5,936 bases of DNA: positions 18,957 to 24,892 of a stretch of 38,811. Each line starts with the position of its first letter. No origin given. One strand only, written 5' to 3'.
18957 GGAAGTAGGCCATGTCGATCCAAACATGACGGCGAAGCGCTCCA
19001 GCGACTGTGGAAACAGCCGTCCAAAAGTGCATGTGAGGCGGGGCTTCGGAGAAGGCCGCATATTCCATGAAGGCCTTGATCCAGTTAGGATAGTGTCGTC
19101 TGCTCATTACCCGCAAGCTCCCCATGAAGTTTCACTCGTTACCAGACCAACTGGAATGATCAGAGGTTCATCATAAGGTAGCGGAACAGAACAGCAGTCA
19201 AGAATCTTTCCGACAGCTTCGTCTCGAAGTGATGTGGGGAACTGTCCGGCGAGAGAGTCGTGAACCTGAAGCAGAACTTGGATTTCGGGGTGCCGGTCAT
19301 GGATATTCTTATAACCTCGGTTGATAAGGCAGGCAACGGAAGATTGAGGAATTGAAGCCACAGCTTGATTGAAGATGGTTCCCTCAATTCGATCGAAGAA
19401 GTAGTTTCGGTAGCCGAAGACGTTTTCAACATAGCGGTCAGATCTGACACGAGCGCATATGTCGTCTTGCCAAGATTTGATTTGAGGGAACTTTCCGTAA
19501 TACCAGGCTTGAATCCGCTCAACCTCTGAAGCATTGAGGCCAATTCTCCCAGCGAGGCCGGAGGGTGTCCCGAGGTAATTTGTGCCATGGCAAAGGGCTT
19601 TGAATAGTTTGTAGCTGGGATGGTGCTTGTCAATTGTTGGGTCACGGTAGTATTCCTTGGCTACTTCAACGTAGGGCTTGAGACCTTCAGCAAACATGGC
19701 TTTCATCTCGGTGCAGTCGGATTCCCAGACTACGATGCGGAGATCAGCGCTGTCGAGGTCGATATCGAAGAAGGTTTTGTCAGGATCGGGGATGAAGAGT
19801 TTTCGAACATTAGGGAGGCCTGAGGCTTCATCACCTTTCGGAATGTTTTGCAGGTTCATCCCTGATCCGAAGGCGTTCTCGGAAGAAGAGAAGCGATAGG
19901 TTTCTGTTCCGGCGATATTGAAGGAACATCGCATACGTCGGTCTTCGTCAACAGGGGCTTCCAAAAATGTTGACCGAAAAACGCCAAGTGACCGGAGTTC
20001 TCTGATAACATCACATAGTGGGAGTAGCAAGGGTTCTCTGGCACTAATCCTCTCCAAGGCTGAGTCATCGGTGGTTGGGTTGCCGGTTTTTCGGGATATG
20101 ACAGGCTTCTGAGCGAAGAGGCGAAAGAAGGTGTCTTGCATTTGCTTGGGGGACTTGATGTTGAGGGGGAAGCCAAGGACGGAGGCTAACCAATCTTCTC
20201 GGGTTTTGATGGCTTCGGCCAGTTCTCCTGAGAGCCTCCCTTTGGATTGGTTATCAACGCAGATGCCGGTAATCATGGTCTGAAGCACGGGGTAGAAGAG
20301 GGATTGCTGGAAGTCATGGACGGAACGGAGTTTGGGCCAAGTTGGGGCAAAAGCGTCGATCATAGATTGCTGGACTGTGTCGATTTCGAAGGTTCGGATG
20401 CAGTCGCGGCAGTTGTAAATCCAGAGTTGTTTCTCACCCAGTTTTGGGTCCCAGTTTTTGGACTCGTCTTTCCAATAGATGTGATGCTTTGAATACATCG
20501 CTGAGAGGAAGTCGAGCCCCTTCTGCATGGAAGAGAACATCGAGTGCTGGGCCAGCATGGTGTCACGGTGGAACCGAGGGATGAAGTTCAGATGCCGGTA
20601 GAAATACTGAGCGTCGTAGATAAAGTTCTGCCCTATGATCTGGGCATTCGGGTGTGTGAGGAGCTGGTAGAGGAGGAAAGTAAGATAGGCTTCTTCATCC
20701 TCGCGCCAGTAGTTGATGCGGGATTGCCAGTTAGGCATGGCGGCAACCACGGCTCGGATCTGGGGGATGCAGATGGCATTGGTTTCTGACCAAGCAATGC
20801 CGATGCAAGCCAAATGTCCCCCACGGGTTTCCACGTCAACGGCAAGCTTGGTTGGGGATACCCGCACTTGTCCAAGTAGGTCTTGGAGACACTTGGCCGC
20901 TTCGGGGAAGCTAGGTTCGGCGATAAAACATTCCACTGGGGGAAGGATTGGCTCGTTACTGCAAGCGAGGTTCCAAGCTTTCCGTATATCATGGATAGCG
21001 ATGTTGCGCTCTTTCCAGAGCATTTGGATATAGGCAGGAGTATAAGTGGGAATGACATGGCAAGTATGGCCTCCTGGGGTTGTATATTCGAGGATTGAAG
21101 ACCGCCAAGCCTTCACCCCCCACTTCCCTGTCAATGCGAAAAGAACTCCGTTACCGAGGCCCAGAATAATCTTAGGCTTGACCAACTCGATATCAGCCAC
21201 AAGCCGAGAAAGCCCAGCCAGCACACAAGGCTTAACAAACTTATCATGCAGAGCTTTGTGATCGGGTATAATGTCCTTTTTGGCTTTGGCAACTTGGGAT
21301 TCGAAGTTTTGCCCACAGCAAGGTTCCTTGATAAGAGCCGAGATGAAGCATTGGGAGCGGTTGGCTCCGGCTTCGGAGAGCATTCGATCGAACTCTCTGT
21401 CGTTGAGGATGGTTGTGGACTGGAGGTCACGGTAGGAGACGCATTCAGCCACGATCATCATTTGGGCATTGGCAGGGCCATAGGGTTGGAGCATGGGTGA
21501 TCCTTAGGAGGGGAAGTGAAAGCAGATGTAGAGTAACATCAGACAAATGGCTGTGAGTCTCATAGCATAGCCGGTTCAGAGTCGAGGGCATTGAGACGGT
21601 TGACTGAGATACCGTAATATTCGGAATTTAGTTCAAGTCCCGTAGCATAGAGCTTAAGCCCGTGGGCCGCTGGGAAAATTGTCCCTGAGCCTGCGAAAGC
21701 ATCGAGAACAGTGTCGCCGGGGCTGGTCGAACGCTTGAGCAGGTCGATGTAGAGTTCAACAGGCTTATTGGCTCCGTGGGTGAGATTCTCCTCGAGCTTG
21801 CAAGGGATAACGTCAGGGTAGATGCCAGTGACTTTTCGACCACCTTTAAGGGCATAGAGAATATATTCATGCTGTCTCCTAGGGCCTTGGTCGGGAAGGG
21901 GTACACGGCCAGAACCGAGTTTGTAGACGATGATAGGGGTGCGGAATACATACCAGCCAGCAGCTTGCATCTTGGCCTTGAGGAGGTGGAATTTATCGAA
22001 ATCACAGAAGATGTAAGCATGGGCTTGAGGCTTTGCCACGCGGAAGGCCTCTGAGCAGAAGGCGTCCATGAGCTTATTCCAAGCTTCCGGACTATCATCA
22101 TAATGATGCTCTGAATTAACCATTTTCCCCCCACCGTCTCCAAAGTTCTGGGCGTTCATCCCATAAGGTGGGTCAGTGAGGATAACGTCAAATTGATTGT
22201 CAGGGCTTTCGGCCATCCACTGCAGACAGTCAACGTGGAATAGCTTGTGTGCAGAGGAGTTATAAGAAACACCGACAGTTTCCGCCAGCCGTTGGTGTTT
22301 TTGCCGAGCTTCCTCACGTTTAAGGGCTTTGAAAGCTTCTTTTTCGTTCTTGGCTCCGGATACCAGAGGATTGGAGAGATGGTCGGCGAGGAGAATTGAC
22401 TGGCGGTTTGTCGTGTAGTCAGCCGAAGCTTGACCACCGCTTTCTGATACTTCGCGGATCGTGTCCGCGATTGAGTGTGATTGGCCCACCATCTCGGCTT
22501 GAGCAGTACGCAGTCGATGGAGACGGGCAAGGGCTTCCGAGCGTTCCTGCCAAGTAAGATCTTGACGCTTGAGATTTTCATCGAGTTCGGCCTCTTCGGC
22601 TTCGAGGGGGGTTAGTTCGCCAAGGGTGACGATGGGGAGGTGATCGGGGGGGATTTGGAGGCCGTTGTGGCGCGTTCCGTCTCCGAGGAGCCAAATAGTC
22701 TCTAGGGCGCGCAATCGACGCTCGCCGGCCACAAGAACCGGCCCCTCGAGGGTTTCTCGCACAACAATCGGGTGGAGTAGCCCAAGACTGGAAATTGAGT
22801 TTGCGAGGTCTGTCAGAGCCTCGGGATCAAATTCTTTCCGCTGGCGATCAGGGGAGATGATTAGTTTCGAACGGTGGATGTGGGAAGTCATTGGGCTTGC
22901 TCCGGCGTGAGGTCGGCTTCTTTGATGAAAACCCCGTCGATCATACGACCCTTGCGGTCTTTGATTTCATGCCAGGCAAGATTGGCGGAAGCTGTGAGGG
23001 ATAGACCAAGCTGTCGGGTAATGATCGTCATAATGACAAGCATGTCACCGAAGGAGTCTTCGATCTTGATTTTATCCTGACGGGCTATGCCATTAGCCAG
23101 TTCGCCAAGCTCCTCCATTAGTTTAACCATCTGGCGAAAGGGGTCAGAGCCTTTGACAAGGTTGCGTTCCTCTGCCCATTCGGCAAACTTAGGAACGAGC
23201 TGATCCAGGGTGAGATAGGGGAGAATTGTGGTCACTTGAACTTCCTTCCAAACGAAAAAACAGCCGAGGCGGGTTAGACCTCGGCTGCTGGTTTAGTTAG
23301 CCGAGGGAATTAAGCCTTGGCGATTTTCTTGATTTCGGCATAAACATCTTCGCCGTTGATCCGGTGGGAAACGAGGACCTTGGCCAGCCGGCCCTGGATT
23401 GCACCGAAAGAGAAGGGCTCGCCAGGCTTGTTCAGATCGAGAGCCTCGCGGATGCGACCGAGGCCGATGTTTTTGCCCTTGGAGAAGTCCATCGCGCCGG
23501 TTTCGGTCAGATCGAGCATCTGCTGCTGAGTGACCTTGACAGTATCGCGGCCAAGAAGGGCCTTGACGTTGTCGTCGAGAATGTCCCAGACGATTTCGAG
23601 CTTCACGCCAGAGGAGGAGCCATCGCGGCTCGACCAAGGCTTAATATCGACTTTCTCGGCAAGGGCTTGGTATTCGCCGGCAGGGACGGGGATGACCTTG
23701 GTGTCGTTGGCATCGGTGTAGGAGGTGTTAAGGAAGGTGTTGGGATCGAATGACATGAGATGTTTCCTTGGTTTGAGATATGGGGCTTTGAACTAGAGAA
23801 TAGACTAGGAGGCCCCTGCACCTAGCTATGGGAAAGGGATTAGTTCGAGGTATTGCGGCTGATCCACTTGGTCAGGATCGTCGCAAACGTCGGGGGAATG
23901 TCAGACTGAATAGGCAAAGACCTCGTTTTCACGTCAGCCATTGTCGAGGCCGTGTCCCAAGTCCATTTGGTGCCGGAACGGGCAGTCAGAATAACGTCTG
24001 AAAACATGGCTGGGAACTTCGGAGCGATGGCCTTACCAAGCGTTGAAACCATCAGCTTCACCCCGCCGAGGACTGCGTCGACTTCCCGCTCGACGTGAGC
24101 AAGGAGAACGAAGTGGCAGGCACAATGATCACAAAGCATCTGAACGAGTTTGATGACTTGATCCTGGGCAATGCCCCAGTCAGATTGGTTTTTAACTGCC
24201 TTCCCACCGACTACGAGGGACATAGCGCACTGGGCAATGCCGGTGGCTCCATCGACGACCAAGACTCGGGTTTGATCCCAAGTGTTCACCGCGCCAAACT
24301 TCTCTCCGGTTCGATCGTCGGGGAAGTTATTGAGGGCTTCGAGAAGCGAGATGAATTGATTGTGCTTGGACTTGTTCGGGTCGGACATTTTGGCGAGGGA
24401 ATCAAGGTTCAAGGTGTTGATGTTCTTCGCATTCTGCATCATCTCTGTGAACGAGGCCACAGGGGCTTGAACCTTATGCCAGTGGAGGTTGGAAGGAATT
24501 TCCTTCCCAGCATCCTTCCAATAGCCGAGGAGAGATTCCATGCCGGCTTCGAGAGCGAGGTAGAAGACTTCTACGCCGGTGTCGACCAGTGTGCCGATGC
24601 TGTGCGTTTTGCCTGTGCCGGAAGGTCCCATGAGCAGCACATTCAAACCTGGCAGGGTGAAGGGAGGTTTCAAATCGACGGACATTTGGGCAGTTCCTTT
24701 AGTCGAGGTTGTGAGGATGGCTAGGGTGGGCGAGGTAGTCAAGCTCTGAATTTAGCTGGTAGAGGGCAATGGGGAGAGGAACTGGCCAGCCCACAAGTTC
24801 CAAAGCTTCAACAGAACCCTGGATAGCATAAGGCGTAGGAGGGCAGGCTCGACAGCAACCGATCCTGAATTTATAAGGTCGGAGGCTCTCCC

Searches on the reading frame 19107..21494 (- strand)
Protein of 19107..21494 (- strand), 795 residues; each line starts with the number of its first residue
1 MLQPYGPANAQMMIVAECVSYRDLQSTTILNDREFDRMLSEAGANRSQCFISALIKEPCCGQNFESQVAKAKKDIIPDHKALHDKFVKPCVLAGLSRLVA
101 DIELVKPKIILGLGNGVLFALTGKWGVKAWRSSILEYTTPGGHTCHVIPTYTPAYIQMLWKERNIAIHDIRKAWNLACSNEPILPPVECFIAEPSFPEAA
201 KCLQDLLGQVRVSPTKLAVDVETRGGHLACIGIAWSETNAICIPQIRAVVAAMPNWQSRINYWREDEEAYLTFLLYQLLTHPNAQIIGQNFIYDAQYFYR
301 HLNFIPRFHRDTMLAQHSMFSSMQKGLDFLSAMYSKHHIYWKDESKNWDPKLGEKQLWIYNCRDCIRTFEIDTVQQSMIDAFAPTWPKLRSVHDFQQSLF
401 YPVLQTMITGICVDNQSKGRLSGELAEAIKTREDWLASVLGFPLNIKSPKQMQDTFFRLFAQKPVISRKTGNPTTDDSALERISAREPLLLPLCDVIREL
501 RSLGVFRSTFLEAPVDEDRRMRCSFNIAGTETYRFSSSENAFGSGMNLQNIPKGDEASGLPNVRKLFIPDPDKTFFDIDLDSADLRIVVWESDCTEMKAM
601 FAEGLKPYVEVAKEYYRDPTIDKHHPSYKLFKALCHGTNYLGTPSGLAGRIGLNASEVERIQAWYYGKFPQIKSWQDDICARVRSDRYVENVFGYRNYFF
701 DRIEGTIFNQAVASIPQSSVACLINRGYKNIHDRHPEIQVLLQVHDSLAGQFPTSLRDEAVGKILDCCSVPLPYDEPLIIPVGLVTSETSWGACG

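Call 12: search_protein_families(library=phrogs, proteins=[window:19107-21494:-], max_evalue=0.01)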
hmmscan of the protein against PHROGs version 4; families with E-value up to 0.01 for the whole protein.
window:19107-21494:- (795 aa): 4 families
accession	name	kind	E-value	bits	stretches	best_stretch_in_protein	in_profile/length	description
phrog_17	-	DNA, RNA and nucleotide metabolism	2e-67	229.2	1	9-792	479-1231/1445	DNA polymerase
phrog_5995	-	DNA, RNA and nucleotide metabolism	9.1e-13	49.3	1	636-775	2-151/236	DNA polymerase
phrog_2573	-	DNA, RNA and nucleotide metabolism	4.4e-10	40.3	1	563-747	5-224/336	DNA polymerase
phrog_15971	-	DNA, RNA and nucleotide metabolism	0.0012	19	1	445-588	49-179/376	DNA polymerase I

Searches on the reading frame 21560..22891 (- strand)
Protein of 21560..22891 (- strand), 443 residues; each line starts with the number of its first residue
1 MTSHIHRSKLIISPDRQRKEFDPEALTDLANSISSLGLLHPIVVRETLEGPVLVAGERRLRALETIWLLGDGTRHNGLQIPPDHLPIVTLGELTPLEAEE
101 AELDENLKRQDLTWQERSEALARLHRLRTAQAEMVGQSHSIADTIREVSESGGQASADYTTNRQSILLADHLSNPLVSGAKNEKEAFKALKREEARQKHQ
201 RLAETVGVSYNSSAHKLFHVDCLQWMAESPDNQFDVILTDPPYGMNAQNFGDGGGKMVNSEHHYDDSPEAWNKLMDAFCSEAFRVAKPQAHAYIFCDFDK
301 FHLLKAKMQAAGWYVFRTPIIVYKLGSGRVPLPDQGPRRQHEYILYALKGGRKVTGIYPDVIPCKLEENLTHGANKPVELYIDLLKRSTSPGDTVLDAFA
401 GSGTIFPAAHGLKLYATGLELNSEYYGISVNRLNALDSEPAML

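Call 12: search_protein_families(library=phrogs, proteins=[window:21560-22891:-], max_evalue=0.01)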
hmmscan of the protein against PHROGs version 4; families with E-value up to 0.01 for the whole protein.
window:21560-22891:- (443 aa): 25 families
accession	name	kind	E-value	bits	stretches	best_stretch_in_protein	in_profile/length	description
phrog_67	-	other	8.1e-52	178.2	1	14-439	22-349/743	DNA methyltransferase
phrog_498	-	other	5.2e-31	108.8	1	7-435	40-422/633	DNA methyltransferase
phrog_3264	-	DNA, RNA and nucleotide metabolism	3.6e-21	77.1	1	10-128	56-160/337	ParB-like partition protein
phrog_4715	-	DNA, RNA and nucleotide metabolism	2.3e-16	60.3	1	5-177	150-261/630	ParB-like partition protein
phrog_3008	-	other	7e-13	49.4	1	372-438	150-216/244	DNA methyltransferase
phrog_6025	-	other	8.4e-12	46.1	1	212-327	9-112/192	DNA methyltransferase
phrog_12047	-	DNA, RNA and nucleotide metabolism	3.2e-10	41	1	11-120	8-98/301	ParB-like partition nuclease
phrog_18293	-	other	4.1e-09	37.4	1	367-434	40-108/119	methyltransferase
phrog_6952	-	other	8.2e-07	30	1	372-435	114-177/181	DNA methyltransferase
phrog_6218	-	DNA, RNA and nucleotide metabolism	5.9e-06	26.7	1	5-135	8-125/506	ParB-like partition protein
phrog_1033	-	DNA, RNA and nucleotide metabolism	1.9e-05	25.6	1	8-64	39-97/334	ParB-like partition protein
phrog_23085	-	unknown function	2.6e-05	24.9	1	367-433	39-105/138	-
phrog_723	-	DNA, RNA and nucleotide metabolism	4.9e-05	24.2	1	27-197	34-188/223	ParB-like partition protein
phrog_21315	-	unknown function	4.9e-05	23.5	1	22-268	28-272/415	-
phrog_620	-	DNA, RNA and nucleotide metabolism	6e-05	24.2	1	18-185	25-174/217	ParB-like partition protein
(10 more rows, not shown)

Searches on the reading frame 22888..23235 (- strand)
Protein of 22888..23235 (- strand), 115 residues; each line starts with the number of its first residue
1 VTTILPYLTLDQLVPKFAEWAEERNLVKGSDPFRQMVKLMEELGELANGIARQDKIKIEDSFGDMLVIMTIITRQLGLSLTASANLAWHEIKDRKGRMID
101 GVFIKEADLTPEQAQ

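Call 88: search_protein_families(library=pfam, proteins=[window:22888-23235:-], max_evalue=0.01)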
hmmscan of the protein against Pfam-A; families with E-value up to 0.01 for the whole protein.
window:22888-23235:- (115 aa): 1 family
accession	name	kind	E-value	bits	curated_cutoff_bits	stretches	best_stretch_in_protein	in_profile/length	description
PF03819.22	MazG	-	0.00022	21.8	22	1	38-93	9-68/74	MazG nucleotide pyrophosphohydrolase domain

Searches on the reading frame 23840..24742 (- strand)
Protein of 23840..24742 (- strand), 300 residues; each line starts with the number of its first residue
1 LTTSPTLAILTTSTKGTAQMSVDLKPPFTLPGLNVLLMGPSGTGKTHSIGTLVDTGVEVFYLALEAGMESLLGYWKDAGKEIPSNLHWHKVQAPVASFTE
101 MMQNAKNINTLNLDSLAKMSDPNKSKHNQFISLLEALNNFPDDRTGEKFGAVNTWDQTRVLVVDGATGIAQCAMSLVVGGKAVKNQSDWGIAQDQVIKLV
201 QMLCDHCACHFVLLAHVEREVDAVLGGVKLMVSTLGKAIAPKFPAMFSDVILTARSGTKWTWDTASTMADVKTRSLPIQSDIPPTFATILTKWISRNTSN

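Call 12: search_protein_families(library=phrogs, proteins=[window:23840-24742:-], max_evalue=0.01)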
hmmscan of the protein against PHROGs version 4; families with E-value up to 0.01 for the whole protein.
window:23840-24742:- (300 aa): 2 families
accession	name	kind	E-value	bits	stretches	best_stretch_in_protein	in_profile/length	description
phrog_124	-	DNA, RNA and nucleotide metabolism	3.6e-20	73.7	1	33-259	44-213/382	Sak4-like ssDNA annealing protein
phrog_2872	-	DNA, RNA and nucleotide metabolism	0.0026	18.4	0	150-270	67-182/219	Sak4-like ssDNA annealing protein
